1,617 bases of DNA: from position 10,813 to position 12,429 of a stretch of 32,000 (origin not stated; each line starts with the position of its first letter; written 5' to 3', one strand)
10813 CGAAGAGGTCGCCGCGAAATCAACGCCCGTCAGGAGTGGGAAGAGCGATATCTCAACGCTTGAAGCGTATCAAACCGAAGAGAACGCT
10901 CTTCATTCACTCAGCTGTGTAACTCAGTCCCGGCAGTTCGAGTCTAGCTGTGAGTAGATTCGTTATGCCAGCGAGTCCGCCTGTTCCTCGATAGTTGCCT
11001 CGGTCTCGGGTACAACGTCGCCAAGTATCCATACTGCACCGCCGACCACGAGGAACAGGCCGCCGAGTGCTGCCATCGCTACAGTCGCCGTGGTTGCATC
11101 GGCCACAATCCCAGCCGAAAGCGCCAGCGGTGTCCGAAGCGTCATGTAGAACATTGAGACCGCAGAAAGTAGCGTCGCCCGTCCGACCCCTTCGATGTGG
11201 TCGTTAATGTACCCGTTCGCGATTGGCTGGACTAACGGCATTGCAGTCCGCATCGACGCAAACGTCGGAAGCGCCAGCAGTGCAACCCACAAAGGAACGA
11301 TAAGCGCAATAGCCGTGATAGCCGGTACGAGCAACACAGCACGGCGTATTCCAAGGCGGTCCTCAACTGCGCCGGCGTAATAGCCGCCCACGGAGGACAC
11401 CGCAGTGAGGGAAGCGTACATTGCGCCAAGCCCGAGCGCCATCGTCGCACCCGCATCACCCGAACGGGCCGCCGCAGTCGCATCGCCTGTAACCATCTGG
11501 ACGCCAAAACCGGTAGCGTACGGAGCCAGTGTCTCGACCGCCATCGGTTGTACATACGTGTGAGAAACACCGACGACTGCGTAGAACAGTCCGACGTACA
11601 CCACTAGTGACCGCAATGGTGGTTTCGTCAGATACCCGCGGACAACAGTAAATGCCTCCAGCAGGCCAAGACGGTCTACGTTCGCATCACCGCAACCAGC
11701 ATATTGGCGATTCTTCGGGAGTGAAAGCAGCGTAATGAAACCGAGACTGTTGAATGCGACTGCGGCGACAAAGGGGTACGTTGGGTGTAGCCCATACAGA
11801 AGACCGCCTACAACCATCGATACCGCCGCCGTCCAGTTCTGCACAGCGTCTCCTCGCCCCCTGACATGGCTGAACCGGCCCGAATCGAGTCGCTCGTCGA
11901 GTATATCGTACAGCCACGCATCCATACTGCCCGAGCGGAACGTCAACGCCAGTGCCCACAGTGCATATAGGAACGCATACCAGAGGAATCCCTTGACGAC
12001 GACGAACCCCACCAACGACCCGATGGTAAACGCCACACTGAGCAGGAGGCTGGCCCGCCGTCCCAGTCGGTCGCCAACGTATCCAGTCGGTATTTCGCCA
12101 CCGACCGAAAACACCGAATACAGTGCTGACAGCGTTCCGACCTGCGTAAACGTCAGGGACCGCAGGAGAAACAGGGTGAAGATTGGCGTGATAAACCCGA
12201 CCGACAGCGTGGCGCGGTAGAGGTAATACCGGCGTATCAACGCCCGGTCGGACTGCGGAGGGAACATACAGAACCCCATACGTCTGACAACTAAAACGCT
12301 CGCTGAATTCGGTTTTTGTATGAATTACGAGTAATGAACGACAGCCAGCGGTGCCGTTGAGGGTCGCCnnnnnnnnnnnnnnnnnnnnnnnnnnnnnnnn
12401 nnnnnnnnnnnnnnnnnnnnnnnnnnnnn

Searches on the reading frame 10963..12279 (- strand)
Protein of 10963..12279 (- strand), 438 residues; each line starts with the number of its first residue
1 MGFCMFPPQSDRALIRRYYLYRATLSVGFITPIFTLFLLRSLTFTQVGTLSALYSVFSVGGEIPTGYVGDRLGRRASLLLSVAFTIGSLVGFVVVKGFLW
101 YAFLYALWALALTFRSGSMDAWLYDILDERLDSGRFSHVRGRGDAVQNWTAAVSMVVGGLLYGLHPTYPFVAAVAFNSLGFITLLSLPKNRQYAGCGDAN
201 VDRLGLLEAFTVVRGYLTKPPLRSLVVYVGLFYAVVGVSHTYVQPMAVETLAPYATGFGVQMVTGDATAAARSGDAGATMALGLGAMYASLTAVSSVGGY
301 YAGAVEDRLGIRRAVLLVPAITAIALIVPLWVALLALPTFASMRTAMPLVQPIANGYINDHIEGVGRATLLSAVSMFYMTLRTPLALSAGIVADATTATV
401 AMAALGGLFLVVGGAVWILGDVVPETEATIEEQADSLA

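Call 54: search_protein_families(library=pfam, proteins=[window:10963-12279:-], max_evalue=0.00001)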
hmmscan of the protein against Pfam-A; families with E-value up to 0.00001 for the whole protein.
window:10963-12279:- (438 aa): 1 family
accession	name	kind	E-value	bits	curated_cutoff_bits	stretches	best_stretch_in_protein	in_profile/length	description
PF07690.21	MFS_1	-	4e-15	56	33.4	1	24-373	9-336/347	Major Facilitator Superfamily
